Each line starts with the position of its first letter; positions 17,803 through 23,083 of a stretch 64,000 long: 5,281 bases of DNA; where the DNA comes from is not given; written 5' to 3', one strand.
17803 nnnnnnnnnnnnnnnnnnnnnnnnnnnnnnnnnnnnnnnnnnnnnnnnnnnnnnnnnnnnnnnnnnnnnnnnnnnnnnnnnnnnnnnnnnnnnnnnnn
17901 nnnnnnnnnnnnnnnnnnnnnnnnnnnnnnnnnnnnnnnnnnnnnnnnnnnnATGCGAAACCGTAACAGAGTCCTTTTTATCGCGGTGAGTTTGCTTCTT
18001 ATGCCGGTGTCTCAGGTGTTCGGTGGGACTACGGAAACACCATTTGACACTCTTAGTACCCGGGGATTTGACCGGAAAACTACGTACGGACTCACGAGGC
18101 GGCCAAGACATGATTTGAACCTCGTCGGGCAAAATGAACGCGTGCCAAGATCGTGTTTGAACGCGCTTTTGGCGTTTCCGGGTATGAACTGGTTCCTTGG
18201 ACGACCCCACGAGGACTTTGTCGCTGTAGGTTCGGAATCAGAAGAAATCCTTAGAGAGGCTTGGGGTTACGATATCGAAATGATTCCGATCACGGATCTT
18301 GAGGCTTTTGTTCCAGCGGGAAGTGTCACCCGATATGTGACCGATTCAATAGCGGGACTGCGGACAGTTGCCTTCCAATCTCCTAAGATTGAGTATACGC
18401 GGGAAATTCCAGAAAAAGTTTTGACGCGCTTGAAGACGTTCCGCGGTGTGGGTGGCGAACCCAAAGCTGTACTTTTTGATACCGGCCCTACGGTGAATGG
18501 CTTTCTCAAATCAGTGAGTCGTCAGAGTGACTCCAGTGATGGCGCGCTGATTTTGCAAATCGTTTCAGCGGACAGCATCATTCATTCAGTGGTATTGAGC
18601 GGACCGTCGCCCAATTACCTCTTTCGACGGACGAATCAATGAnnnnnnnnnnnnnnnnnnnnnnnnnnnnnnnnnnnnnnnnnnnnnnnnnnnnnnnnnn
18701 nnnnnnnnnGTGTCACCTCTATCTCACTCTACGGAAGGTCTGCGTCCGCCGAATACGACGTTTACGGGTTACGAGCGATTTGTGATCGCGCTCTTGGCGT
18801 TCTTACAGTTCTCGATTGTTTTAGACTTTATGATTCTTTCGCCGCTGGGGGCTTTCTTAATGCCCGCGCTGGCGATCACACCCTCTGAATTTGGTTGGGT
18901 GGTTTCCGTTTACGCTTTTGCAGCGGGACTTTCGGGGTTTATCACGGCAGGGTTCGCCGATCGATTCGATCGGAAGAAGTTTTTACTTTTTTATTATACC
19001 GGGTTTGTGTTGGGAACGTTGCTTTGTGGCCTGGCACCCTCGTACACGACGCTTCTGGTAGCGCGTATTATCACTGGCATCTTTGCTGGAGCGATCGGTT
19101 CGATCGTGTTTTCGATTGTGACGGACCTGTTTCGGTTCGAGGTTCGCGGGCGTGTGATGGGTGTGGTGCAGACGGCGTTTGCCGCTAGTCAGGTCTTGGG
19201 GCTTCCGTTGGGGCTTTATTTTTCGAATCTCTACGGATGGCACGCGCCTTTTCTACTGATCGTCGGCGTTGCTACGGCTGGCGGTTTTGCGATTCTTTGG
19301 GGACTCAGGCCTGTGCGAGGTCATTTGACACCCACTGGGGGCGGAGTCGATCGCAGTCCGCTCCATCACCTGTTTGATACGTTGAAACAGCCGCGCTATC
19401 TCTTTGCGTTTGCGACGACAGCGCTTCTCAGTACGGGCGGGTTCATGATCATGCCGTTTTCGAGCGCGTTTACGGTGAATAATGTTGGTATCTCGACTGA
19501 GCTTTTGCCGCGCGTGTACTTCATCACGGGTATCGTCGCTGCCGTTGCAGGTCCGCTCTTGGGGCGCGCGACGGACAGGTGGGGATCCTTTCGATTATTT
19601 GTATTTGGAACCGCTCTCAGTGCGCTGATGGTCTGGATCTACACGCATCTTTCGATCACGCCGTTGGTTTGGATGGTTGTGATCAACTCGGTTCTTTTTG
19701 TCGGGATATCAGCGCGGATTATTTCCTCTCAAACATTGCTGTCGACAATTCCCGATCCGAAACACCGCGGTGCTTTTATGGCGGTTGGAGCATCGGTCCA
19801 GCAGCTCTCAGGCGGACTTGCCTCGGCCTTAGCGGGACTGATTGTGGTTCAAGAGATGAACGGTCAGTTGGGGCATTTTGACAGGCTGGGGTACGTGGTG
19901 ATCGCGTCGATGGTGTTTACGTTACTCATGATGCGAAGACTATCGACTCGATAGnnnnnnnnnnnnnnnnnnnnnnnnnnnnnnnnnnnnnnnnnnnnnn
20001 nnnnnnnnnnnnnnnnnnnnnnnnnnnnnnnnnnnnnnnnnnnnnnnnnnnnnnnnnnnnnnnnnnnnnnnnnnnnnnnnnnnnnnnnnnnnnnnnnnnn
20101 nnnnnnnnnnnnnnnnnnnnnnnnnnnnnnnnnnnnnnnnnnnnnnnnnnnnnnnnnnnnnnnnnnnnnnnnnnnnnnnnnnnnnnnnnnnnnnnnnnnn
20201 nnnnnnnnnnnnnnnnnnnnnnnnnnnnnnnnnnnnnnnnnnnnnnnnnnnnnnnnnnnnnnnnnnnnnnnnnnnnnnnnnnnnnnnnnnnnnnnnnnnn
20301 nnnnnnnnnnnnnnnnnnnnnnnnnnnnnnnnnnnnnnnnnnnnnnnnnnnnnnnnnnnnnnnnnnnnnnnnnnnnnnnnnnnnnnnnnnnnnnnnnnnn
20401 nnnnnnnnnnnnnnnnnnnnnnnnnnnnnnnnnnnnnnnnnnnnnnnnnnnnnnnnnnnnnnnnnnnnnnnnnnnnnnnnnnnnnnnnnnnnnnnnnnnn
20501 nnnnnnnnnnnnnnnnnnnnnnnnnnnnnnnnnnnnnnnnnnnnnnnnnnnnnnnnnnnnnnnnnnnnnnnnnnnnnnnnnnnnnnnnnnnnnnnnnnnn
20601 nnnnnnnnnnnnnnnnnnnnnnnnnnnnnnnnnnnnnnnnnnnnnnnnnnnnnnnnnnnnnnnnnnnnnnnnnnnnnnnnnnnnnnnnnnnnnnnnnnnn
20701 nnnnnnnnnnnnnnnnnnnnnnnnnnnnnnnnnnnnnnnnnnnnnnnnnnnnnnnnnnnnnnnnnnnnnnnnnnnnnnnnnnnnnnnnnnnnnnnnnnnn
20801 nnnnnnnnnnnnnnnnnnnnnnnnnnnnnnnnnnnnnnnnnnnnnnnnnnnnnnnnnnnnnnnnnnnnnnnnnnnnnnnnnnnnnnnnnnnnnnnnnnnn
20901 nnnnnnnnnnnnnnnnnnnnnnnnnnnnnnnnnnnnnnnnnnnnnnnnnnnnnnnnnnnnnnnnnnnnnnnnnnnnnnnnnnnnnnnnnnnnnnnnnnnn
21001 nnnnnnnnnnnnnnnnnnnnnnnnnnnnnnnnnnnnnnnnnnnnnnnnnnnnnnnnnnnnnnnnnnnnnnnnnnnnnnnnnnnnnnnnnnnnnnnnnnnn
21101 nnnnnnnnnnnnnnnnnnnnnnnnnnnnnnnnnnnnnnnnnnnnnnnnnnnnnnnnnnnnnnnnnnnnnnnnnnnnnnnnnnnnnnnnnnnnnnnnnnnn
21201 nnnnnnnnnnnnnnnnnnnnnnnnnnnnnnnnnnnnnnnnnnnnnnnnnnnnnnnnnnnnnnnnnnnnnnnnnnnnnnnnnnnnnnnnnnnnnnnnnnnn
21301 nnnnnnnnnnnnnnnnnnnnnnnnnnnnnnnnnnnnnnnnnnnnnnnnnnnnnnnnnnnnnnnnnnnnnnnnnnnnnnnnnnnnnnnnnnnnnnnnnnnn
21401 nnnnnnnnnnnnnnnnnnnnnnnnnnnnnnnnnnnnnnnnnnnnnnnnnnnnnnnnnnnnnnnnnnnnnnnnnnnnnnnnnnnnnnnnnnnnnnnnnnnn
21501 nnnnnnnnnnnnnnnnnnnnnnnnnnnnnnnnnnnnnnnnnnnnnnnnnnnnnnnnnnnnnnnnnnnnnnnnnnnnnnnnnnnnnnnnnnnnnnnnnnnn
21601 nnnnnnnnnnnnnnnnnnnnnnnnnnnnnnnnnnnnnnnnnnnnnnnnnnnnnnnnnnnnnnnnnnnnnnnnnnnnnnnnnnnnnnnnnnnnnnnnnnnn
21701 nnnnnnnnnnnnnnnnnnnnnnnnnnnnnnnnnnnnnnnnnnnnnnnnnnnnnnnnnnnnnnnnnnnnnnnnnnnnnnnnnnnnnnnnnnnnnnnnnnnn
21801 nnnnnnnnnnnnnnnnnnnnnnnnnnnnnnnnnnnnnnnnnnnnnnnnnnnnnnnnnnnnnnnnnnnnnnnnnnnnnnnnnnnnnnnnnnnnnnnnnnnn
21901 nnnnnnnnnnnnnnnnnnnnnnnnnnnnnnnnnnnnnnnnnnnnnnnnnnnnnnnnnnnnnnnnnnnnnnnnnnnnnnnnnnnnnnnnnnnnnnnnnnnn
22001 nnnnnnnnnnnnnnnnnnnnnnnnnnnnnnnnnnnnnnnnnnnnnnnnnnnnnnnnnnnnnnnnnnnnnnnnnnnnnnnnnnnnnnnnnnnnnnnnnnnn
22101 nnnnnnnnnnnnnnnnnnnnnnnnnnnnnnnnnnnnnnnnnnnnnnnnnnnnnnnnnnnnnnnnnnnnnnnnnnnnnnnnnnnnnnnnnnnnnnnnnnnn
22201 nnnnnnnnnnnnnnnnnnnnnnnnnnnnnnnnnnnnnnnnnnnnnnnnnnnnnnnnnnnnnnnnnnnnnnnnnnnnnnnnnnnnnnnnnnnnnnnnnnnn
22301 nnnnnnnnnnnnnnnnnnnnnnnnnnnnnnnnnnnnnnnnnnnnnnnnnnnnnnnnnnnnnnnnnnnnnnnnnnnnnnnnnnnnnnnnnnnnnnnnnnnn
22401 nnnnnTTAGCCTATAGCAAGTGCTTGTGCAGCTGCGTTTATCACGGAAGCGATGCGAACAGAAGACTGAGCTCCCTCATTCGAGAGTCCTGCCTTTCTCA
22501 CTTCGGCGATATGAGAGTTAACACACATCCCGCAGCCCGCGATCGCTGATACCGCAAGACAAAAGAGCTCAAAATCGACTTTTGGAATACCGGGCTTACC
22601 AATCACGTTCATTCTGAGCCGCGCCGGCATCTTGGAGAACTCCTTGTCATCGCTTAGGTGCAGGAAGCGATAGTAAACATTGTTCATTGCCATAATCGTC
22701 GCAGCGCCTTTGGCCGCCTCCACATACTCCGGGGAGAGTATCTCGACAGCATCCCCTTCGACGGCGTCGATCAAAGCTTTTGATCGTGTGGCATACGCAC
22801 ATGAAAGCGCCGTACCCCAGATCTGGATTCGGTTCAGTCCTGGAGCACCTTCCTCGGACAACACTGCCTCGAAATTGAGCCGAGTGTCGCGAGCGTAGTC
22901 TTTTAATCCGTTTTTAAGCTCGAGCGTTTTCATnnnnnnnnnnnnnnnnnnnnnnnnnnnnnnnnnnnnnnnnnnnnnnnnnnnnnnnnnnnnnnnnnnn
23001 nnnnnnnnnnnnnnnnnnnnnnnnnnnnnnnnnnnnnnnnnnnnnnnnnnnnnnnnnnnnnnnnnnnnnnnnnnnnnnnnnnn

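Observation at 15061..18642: Island of novel secreted proteins downstream of the tRNA-Pro/toxin-antitoxin junction, including a divergently duplicated paralog pair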

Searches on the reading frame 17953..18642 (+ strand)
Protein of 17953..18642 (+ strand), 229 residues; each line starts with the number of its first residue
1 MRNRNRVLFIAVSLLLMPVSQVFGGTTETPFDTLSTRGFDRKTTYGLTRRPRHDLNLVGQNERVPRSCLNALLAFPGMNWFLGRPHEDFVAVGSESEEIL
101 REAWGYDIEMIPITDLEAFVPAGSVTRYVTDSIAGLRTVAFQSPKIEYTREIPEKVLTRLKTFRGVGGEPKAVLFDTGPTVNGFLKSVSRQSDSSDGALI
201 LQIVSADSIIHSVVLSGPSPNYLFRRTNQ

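Call 5: search_protein_families(library=pfam, proteins=[window:17953-18642:+], max_evalue=0.1)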
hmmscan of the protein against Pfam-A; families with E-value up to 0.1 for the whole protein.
window:17953-18642:+ (229 aa): 0 families

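Call 6: search_protein_families(library=ncbifam, proteins=[window:17953-18642:+], max_evalue=0.1)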
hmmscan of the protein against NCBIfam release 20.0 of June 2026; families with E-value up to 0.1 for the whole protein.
window:17953-18642:+ (229 aa): 0 families

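Call 35: search_protein_families(library=phrogs, proteins=[window:17953-18642:+], max_evalue=0.1)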
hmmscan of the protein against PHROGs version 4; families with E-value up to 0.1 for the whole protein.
window:17953-18642:+ (229 aa): 0 families

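Call 36: search_protein_families(library=padloc, proteins=[window:17953-18642:+], max_evalue=0.1)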
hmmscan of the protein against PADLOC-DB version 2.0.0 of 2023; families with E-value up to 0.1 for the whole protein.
window:17953-18642:+ (229 aa): 0 families

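Call 38: find_homologous_proteins(query=window:17953-18642:+)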
Query window:17953-18642:+ (229 aa): 1 proteins with E <= 0.001 among 520 candidates.
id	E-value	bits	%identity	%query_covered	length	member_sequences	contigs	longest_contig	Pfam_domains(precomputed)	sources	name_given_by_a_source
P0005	4.7e-93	329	100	66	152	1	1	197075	-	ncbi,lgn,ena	-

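Call 72: search_solved_structures(query=window:17953-18642:+, max_evalue=1)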
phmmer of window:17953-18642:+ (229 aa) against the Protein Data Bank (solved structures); distinct sequences matched with E-value up to 1: 0.

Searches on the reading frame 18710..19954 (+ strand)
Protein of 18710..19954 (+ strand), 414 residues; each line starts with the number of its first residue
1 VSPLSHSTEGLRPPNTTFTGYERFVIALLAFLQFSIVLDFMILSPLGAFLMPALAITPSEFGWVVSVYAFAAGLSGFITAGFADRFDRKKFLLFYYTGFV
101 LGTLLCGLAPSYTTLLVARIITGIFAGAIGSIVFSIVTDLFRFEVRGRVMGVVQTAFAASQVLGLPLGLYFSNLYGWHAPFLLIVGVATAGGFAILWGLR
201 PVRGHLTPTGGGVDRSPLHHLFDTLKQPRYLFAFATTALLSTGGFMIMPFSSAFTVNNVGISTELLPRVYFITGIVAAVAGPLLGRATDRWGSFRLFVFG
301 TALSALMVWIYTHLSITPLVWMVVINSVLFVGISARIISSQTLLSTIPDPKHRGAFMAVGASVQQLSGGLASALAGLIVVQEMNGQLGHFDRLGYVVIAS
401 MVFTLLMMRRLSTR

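Call 5: search_protein_families(library=pfam, proteins=[window:18710-19954:+], max_evalue=0.1)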
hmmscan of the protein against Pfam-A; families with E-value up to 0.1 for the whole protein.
window:18710-19954:+ (414 aa): 2 families
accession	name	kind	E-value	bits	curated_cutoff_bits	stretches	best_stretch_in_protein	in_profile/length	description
PF07690.21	MFS_1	-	8.8e-48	163.4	33.4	1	29-371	1-346/347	Major Facilitator Superfamily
PF00083.30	Sugar_tr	-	8.7e-15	55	22.3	2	59-190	46-183/452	Sugar (and other) transporter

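Call 65: search_protein_families(library=ncbifam, proteins=[window:18782-19954:+], max_evalue=0.001)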
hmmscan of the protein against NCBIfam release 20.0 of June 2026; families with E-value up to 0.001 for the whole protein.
window:18782-19954:+ (390 aa): 55 families (the best 25 are shown)
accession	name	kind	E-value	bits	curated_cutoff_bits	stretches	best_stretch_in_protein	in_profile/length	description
NF038077.1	MFS_export_MxcK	equivalog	4.6e-67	226.8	525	1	2-385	13-392/405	myxochelin export MFS transporter MxcK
TIGR00880.1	2_A_01_02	superfamily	4.8e-21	75.3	131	1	38-172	1-135/141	multidrug resistance protein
TIGR00711.1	efflux_EmrB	subfamily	8.8e-19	67.6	230.2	1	10-163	12-165/485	DHA2 family efflux MFS transporter permease subunit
TIGR00710.1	efflux_Bcr_CflA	subfamily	1.9e-18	67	200.9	1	12-354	17-358/385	Bcr/CflA family efflux MFS transporter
NF033135.1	cmx_cmrA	equivalog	4.2e-18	65.6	400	1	19-353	22-347/374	Cmx/CmrA family chloramphenicol efflux MFS transporter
NF002921.0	PRK03545.1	equivalog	2.4e-16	59.7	401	1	29-387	42-387/396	sugar transporter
NF007498.0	PRK10091.1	equivalog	5.6e-16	58.4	499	1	15-352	19-341/390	MFS transporter AraJ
NF008654.0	PRK11652.1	equivalog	9.9e-14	51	479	1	28-386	37-384/397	multidrug efflux MFS transporter EmrD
TIGR00893.1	2A0114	subfamily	1.6e-13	50.4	395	1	23-383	17-394/399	D-galactonate transporter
TIGR00895.1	2A0115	subfamily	2.4e-12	46.5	418.55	1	14-163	31-179/398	aromatic acid/H+ symport family MFS transporter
NF000391.1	EmrB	exception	7.1e-12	44.7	925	1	5-165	16-176/501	multidrug efflux MFS transporter permease subunit EmrB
NF012174.0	tet_MFS_A_B_C_D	equivalog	6.3e-11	41.7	475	1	34-159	39-162/382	Tet(A)/Tet(B)/Tet(C) family tetracycline efflux MFS transporter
NF012188.1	tet_MFS_Y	exception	3.1e-10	39.7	820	1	32-159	38-163/391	tetracycline efflux MFS transporter Tet(Y)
TIGR00881.1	2A0104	subfamily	1.1e-09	37.9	407.75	1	29-176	24-172/379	phosphoglycerate transporter protein PgtP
NF008314.0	PRK11102.1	equivalog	3.7e-09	36.3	303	1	31-386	41-393/396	Bcr/CflA family multidrug efflux MFS transporter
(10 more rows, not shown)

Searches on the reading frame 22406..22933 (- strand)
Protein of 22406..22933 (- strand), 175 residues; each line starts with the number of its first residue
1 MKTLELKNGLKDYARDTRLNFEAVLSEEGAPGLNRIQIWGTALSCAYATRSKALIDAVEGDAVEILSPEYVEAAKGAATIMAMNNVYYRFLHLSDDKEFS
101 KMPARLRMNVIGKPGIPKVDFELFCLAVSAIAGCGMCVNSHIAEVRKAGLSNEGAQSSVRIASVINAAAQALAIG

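Call 49: search_protein_families(library=pfam, proteins=[window:22406-22933:-], max_evalue=0.01)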
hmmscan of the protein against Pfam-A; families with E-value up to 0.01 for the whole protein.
window:22406-22933:- (175 aa): 1 family
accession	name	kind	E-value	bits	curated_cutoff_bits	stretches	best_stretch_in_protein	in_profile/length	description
PF02627.25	CMD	-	7.1e-12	45.6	23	1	98-172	2-76/84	Carboxymuconolactone decarboxylase family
